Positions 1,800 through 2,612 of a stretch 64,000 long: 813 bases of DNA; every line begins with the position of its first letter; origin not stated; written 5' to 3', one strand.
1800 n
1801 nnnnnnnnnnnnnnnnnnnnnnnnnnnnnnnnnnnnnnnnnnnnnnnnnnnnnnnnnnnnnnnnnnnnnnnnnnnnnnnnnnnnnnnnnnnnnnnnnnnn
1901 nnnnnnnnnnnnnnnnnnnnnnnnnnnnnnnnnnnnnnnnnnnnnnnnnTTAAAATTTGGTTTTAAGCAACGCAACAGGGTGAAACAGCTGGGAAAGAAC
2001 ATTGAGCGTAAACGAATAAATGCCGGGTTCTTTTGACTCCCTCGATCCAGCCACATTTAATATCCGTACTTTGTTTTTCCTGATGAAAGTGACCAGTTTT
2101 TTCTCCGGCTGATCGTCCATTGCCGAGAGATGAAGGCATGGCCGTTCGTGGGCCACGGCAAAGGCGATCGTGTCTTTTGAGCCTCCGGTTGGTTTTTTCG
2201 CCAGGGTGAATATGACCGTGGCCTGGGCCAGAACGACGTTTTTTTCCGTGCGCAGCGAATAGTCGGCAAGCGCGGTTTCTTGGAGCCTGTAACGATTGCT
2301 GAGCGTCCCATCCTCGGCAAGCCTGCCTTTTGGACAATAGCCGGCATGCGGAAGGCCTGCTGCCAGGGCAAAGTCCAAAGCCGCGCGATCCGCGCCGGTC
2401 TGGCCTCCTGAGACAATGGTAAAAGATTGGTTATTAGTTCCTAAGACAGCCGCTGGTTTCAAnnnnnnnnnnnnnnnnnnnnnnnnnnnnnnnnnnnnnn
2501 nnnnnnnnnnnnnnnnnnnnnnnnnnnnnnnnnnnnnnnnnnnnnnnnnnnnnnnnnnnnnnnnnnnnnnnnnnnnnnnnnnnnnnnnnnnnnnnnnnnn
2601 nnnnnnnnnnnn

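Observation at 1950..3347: Translationally coupled MNT - HEPN - SLOG/LOG-like three-gene module next to an IS remnant and tRNA-Gly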

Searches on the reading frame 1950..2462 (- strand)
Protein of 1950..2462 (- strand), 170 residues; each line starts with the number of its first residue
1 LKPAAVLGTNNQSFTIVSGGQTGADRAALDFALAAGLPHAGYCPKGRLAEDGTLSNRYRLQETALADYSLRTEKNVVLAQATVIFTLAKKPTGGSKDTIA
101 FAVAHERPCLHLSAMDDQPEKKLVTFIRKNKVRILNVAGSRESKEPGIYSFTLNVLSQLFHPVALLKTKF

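Call 4: search_protein_families(library=pfam, proteins=[window:1950-2462:-], max_evalue=0.1)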
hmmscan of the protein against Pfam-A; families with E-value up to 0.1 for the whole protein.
window:1950-2462:- (170 aa): 4 families
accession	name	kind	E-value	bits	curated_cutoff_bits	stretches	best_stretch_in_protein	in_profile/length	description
PF12694.12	cpYpsA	-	7.5e-51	172.1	26.2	1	16-159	1-144/145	Circularly permutated YpsA SLOG family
PF02481.21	DNA_processg_A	-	0.00016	21.3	29.6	1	10-46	71-107/212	DNA recombination-mediator protein A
PF10686.14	YAcAr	-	0.0017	18.5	28.2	1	11-43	28-60/66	YspA, cpYpsA-related SLOG family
PF17341.8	DUF5371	-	0.028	15.1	25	1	87-131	19-64/65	Family of unknown function (DUF5371)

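Call 5: search_protein_families(library=ncbifam, proteins=[window:1950-2462:-], max_evalue=0.1)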
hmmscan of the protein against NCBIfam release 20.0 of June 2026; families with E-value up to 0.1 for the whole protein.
window:1950-2462:- (170 aa): 0 families

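Call 6: search_protein_families(library=padloc, proteins=[window:1950-2462:-], max_evalue=0.1)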
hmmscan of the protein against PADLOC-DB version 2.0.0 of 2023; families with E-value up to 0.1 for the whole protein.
window:1950-2462:- (170 aa): 2 families
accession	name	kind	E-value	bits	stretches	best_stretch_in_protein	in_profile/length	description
PDLC03961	ShosA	-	0.00082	16.7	0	63-130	211-277/303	-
PDLC03927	PsyrA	-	0.012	12.8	1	10-38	158-186/398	-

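Call 7: find_homologous_proteins(query=window:1950-2462:-)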
Query window:1950-2462:- (170 aa): 7826 proteins with E <= 0.001 among 8000 candidates; the best 120 are listed.
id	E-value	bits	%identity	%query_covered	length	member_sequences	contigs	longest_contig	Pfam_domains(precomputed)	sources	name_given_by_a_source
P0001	1.5e-103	361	98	100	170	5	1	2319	PF12694.13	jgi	-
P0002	1.6e-47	180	59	86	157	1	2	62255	PF12694.13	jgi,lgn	jgi:hypothetical protein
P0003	6.7e-46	174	57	85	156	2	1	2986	PF12694.13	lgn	-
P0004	2.8e-45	172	55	88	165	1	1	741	PF12694.13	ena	-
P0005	3.7e-45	172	59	84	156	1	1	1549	PF12694.13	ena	-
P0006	5.9e-45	171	57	86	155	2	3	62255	PF12694.13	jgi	jgi:hypothetical protein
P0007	1.3e-44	170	60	86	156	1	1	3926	PF12694.13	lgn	-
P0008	2.0e-44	169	58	84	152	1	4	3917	PF12694.13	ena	-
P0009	3.5e-44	169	58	86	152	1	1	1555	PF12694.13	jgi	jgi:hypothetical protein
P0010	3.6e-44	169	57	86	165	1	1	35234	PF12694.13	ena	-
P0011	4.0e-44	168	56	90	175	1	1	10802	PF12694.13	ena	-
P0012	4.3e-44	168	56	82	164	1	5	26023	PF12694.13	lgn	-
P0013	6.6e-44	168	56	83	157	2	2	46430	PF12694.13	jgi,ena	jgi:hypothetical protein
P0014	1.1e-43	167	57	85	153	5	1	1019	PF12694.13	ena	-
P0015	1.6e-43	167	57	85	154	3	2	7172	PF12694.13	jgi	-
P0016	1.8e-43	166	58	84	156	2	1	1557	PF12694.13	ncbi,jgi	-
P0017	2.1e-43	166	57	85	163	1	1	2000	PF12694.13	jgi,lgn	jgi:hypothetical protein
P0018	2.4e-43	166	53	93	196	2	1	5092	PF12694.13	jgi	-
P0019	3.9e-43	165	57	84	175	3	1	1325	PF12694.13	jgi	jgi:Circularly permutated YpsA SLOG family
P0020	5.2e-43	165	55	92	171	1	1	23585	PF12694.13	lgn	-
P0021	5.7e-43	165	55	86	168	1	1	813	PF12694.13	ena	-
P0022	6.3e-43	165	54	88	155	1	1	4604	PF12694.13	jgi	jgi:hypothetical protein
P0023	6.6e-43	165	56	84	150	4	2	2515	PF12694.13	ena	-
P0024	6.8e-43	164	53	88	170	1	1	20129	PF12694.13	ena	-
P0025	7.4e-43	164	56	84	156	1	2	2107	PF12694.13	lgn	-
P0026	8.2e-43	164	53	93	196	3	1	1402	PF12694.13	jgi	jgi:hypothetical protein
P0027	8.4e-43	164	57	88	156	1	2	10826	PF12694.13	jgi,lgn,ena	jgi:hypothetical protein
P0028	9.6e-43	164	57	86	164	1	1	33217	PF12694.13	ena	-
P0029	1.0e-42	164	54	86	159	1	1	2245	PF12694.13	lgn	-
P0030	1.1e-42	164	54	86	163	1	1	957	PF12694.13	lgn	-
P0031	1.3e-42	164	57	83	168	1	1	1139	PF10686.15,PF12694.13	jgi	jgi:hypothetical protein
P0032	1.3e-42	164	57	83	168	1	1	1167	PF10686.15,PF12694.13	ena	-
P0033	1.4e-42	163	55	86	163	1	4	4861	PF12694.13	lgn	-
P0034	1.5e-42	163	53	88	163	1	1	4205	PF12694.13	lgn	-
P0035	1.6e-42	163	52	87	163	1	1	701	PF12694.13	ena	-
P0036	1.7e-42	163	56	82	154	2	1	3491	PF12694.13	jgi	jgi:hypothetical protein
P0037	1.7e-42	163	57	85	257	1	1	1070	PF12694.13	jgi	-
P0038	1.7e-42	163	54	84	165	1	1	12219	PF12694.13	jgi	jgi:hypothetical protein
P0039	1.8e-42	163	52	83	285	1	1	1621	PF12694.13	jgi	jgi:hypothetical protein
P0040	1.9e-42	163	54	85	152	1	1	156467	PF12694.13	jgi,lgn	jgi:hypothetical protein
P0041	2.1e-42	163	55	89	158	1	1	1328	PF12694.13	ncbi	-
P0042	2.3e-42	163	54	86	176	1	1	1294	PF12694.13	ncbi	-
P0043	2.8e-42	162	56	85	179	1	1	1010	PF12694.13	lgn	-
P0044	2.9e-42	162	55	87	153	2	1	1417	PF12694.13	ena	-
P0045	3.2e-42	162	53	86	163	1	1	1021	PF12694.13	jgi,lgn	jgi:hypothetical protein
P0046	3.3e-42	162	54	88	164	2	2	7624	PF12694.13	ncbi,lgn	-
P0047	3.8e-42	162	57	84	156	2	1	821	PF12694.13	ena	-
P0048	3.8e-42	162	56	84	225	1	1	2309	PF12694.13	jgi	jgi:putative molybdenum carrier protein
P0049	3.8e-42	162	54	87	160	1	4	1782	PF12694.13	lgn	-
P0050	4.0e-42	162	56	85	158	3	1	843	PF12694.13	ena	-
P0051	4.2e-42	162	55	89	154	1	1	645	PF12694.13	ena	-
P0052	4.6e-42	162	54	85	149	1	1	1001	PF12694.13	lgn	-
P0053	4.6e-42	162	58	84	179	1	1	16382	PF12694.13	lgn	-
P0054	4.6e-42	162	53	86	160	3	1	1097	PF12694.13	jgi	jgi:hypothetical protein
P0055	4.7e-42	162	55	84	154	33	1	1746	PF12694.13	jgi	jgi:hypothetical protein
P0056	4.7e-42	162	54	85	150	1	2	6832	PF12694.13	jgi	jgi:hypothetical protein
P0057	5.7e-42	161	55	84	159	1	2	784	PF12694.13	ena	-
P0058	6.1e-42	161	54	86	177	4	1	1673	PF12694.13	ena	-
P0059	6.1e-42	161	55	84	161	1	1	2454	PF12694.13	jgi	jgi:hypothetical protein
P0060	6.2e-42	161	53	88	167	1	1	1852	PF12694.13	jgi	jgi:hypothetical protein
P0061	6.5e-42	161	55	85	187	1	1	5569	PF12694.13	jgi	jgi:hypothetical protein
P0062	8.2e-42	161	55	85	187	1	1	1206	PF12694.13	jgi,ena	-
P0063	8.3e-42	161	55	86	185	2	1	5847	PF12694.13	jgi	jgi:hypothetical protein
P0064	9.8e-42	161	52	90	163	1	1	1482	PF12694.13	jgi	jgi:hypothetical protein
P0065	1.1e-41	161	57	83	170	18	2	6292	PF10686.15,PF12694.13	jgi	jgi:hypothetical protein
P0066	1.1e-41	161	56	85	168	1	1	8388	PF12694.13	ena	-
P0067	1.1e-41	161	51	93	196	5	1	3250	PF12694.13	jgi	jgi:hypothetical protein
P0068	1.6e-41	160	56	84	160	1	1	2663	PF12694.13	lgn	-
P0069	1.8e-41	160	56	85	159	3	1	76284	PF12694.13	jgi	jgi:hypothetical protein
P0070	1.9e-41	160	57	83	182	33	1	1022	PF12694.13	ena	-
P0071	2.0e-41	160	55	85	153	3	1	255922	PF12694.13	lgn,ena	-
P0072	2.1e-41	160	57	85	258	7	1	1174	PF12694.13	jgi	-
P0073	2.2e-41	160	52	86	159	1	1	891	PF12694.13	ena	-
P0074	2.3e-41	160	53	85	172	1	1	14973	PF12694.13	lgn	-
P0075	2.3e-41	159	49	95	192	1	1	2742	PF12694.13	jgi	jgi:hypothetical protein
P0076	2.4e-41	159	53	85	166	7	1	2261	PF12694.13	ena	-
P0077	2.5e-41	159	56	84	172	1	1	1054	PF12694.13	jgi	jgi:hypothetical protein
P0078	2.5e-41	159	55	87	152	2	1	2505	PF12694.13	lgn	-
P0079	2.6e-41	159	56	85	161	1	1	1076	PF12694.13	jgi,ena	-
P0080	2.6e-41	159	54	86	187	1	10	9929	PF12694.13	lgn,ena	-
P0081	2.7e-41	159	54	88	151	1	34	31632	PF12694.13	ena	-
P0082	2.8e-41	159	54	85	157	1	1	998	PF12694.13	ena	-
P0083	2.9e-41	159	55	86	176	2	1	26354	PF12694.13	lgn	-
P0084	2.9e-41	159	51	89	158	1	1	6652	PF12694.13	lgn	-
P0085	3.0e-41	159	55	85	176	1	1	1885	PF12694.13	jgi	jgi:hypothetical protein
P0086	3.0e-41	159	57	83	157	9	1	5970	PF10686.15,PF12694.13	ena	-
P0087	3.1e-41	159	52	88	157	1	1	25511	PF12694.13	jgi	-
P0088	3.1e-41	159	54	83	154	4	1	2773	PF12694.13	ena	-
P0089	3.2e-41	159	53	85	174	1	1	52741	PF12694.13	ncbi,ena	-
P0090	3.3e-41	159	52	84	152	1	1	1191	PF12694.13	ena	-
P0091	3.4e-41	159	56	85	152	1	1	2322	PF12694.13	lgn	-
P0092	3.4e-41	159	54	88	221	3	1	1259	PF12694.13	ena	-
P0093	3.6e-41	159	52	88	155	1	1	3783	PF12694.13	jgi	jgi:hypothetical protein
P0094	3.6e-41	159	56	84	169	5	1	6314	PF12694.13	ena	-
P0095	3.9e-41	159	54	84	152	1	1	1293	PF12694.13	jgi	-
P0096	4.0e-41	159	51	92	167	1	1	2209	PF12694.13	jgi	jgi:hypothetical protein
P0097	4.2e-41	159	54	83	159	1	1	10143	PF12694.13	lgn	-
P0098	4.3e-41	159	52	88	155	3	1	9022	PF12694.13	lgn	-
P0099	4.3e-41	159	54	86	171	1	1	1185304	PF12694.13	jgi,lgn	jgi:hypothetical protein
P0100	4.5e-41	159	54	89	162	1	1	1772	PF12694.13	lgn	-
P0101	4.6e-41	159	53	85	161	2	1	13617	PF12694.13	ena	-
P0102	4.7e-41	159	54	85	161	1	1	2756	PF12694.13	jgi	jgi:hypothetical protein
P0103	4.8e-41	158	53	88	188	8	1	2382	PF12694.13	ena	-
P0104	5.1e-41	158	57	85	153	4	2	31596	PF12694.13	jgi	jgi:hypothetical protein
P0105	5.1e-41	158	53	85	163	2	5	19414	PF12694.13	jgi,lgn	jgi:hypothetical protein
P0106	5.2e-41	158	56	85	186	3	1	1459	PF12694.13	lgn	-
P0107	5.3e-41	158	54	86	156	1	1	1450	PF12694.13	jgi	jgi:putative molybdenum carrier protein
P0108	5.5e-41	158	56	85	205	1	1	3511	PF10686.15,PF12694.13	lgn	-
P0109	5.7e-41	158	54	89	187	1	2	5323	PF12694.13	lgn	-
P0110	6.2e-41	158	53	91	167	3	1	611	PF12694.13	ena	-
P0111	6.3e-41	158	53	84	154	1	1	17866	PF12694.13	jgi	jgi:hypothetical protein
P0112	6.5e-41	158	57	83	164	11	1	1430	PF12694.13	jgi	jgi:hypothetical protein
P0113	6.6e-41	158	53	86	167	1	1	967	PF12694.13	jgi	jgi:hypothetical protein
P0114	6.7e-41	158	53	84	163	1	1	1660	PF12694.13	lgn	-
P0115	6.9e-41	158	54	84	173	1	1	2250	PF12694.13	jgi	jgi:hypothetical protein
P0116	7.2e-41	158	54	85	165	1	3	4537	PF12694.13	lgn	-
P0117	7.2e-41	158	54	85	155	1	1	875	PF12694.13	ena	-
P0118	7.2e-41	158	54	86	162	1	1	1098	PF12694.13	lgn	-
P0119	7.2e-41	158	58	84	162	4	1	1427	PF12694.13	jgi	-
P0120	7.7e-41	158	54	83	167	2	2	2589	PF12694.13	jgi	-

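Call 10: find_encoding_contigs(protein=P0001, flank=5000)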
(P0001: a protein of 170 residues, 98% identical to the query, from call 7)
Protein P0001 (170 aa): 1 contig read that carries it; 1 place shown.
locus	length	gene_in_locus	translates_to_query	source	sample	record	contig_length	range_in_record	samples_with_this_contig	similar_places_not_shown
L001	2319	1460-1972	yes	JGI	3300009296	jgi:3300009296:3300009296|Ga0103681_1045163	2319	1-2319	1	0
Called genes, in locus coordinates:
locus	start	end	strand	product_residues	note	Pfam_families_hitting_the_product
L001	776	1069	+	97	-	PF01909:NTP_transf_2, PF18765:Polbeta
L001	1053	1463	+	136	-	PF05168:HEPN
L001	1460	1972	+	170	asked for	PF12694:cpYpsA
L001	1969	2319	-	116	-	?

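Call 12: find_encoding_contigs(protein=P0002, flank=4000)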
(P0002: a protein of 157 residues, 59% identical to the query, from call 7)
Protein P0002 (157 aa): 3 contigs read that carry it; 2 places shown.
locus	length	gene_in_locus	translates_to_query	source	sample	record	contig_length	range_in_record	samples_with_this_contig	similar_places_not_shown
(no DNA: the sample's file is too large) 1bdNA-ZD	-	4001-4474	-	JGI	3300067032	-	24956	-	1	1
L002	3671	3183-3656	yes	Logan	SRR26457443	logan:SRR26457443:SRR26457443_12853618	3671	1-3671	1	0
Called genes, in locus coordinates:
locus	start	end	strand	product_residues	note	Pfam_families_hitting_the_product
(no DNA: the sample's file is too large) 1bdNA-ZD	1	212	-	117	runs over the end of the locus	-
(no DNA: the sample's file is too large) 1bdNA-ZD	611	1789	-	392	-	PF14281:PDDEXK_4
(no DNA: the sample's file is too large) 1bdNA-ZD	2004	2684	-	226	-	-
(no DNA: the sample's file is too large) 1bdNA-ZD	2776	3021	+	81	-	PF12844:HTH_19, PF13560:HTH_31, PF13443:HTH_26 (weak), PF01381:HTH_3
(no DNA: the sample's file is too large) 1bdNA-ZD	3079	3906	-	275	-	PF18864:AbiTii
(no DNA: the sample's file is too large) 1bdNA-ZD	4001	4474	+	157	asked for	PF12694:cpYpsA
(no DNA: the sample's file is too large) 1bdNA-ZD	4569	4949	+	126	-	-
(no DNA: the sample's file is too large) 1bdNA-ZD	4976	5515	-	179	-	PF01541:GIY-YIG (faint)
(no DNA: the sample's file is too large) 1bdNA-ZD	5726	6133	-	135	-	-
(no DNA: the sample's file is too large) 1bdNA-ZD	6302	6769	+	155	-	PF12694:cpYpsA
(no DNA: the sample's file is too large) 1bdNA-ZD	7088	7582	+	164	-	PF13428:TPR_14 (faint), PF10300:Iml2-TPR_39 (weak)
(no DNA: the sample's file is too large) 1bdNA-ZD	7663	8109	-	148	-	PF18602:Rap1a (weak)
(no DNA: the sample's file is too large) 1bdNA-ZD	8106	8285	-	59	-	-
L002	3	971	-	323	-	?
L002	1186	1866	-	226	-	-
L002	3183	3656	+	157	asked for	PF12694:cpYpsA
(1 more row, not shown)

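Call 13: find_encoding_contigs(protein=P0010, flank=4000)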
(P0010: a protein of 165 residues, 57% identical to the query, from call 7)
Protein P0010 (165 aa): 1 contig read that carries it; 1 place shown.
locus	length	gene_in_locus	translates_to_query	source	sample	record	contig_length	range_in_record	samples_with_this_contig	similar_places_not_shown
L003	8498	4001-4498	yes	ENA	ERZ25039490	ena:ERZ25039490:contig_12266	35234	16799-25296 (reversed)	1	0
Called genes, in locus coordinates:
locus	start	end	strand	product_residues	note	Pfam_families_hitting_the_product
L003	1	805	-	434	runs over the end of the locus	PF01566:Nramp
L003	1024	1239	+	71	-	-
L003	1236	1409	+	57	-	-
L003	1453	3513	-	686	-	PF07719:TPR_2 (faint), PF13428:TPR_14 (faint), PF14559:TPR_19 (faint), PF13431:TPR_17 (faint)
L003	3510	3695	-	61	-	-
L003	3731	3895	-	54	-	-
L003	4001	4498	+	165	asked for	PF12694:cpYpsA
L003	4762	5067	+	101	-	-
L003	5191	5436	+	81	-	-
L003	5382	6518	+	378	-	PF00574:CLP_protease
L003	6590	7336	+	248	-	PF03734:YkuD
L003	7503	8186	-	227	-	-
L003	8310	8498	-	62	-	-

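Call 15: find_related_loci(query=A1, collection=genome_contigs, flank=4000)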
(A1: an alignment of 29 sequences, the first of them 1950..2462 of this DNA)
Query A1 (170 aa) in genome_contigs; peptide patterns used: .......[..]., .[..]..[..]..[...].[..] (x = any residue, [..] = any of these).
599 stretches matched a pattern (row limit reached: there are more); 564 encode a relative of the query (tblastn E <= 1e-3); the best 80 are kept; 80 distinct loci.
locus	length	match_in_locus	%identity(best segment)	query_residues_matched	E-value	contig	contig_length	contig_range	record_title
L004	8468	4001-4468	52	16-169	8e-51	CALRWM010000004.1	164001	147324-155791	MAG: Prosthecobacter debontii isolate JJ-ME9A6-316-5-m2-bin106 genome assembly, contig: JJ-ME9A6-316-C36, whole genome s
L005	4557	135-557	57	16-156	1e-50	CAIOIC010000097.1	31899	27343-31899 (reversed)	MAG: uncultured Verrucomicrobia subdivision 3 bacterium isolate KTt_bin-0432 genome assembly, contig: bin-0432:097/136,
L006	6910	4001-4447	52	16-160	4e-46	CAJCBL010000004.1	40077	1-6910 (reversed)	MAG: uncultured Verrucomicrobia bacterium isolate Loc080925-8-8m_bin-163 genome assembly, contig: bin-163:004/379, whole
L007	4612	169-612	52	16-161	9e-46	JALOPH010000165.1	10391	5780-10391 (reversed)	MAG: Desulfobacterales bacterium isolate Prado124 scaffold_9995, whole genome shotgun sequence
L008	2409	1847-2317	50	15-165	8e-46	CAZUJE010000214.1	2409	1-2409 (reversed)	MAG TPA_asm: uncultured Hyphomicrobiales bacterium isolate SRP302447_co1_203 genome assembly, contig: NODE_147274_length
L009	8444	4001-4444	52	16-160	4e-45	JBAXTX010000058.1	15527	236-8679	MAG: Verrucomicrobiia bacterium isolate ELA646 MAG646_58, whole genome shotgun sequence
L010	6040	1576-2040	49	16-165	4e-45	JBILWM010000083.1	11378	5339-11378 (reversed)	MAG: Terrimicrobiaceae bacterium isolate ME2018-09-22_3300044646_group8_bin290 Rohwer_bin2610_scaffold_6910_c1, whole ge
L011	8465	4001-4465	49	16-165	4e-45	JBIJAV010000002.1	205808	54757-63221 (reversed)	MAG: Terrimicrobiaceae bacterium isolate ME2006-08-01D12_3300042387_group2_bin74 Rohwer_bin2586_scaffold_5_c1, whole gen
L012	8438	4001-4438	53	16-160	7e-45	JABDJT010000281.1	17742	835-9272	MAG: Verrucomicrobiales bacterium isolate SS_bin_30 k127_4037174, whole genome shotgun sequence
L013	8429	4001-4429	52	16-158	2e-44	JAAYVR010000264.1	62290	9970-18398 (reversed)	MAG: Verrucomicrobia bacterium isolate AS27yjCOA_75 171906_AS27, whole genome shotgun sequence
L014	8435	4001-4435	52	16-158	2e-44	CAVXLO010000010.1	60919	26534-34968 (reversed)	MAG: uncultured Verrucomicrobiae bacterium isolate MFD02416.bin.2.131 genome assembly, contig: contig_16308, whole genom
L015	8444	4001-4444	52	16-160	1e-44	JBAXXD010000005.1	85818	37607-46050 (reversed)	MAG: Verrucomicrobiia bacterium isolate ELA730 MAG730_5, whole genome shotgun sequence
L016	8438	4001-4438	54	16-160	6e-44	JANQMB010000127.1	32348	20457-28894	MAG: Verrucomicrobiales bacterium isolate PL25a_bin.81 k99_5062741, whole genome shotgun sequence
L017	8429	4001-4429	51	16-158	1e-43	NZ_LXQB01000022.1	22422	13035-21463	Methylacidiphilum sp. Yel contig_29, whole genome shotgun sequence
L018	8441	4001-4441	51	16-160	2e-43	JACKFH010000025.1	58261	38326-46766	MAG: Candidatus Omnitrophota bacterium isolate HK-STAS-OLB16-2 HK-STAS-OLB16-2_25, whole genome shotgun sequence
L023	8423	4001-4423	51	13-151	3e-42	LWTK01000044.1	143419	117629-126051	Nostoc sp. ATCC 43529 scaffold28.1, whole genome shotgun sequence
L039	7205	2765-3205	50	16-160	4e-40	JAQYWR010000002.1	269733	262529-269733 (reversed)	MAG: Nostoc sp. S4 S4_NODE_3_length_269733_cov_14.8615, whole genome shotgun sequence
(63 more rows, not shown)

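Call 24: search_solved_structures(query=window:1950-2462:-, max_evalue=0.01, show_alignments=1)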
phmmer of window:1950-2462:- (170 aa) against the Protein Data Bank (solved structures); distinct sequences matched with E-value up to 0.01: 1.
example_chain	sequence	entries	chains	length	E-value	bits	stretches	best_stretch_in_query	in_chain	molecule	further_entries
3imk_A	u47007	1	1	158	5.2e-32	114.4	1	15-157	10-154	Putative molybdenum carrier protein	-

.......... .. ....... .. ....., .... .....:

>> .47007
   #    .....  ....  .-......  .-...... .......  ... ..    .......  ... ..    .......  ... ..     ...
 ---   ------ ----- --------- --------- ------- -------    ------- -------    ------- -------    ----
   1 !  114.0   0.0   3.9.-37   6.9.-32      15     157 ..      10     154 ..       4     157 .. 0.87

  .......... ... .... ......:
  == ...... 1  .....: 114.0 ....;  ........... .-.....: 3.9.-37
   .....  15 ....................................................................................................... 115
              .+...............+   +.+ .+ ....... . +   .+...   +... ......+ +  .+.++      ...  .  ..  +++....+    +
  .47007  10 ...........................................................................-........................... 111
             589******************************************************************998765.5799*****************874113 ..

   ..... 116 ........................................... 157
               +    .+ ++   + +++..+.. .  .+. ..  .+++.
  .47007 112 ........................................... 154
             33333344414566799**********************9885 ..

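Call 37: search_protein_families(library=pfam, alignment_id=A3, max_evalue=0.001)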
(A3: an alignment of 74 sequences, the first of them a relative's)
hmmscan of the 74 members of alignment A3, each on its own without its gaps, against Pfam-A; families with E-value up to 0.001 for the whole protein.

A. member 1, L004:3584-3919:+ (111 aa): 0 families

B. families by the number of members that match (of 74 scanned): 71 families (the first 25 are shown)
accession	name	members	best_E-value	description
PF00254.34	FKBP_C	3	8.3e-32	FKBP-type peptidyl-prolyl cis-trans isomerase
PF00005.33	ABC_tran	3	2.8e-31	ABC transporter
PF01346.23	FKBP_N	3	1e-27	Domain amino terminal to FKBP-type peptidyl-prolyl isomerase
PF10127.15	RlaP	2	3.3e-96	RNA repair pathway DNA polymerase beta family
PF01435.24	Peptidase_M48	2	1.2e-33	Peptidase family M48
PF03372.29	Exo_endo_phos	2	2e-19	Endonuclease/Exonuclease/phosphatase family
PF01476.26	LysM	2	4.9e-14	LysM domain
PF13401.12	AAA_22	2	2e-09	AAA domain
PF13304.12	AAA_21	2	4e-08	AAA domain, putative AbiEii toxin, Type IV TA system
PF02463.25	SMC_N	2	1.5e-06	RecF/RecN/SMC N terminal domain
PF13555.12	AAA_29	2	4.1e-05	P-loop containing region of AAA domain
PF23457.1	LysM2_NFP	2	5.8e-05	NFP LysM2 domain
PF02547.20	Queuosine_synth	1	4.4e-129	Queuosine biosynthesis protein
PF18135.7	Type_ISP_C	1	3.4e-113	Type ISP C-terminal specificity domain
PF00850.24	Hist_deacetyl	1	1e-102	Histone deacetylase domain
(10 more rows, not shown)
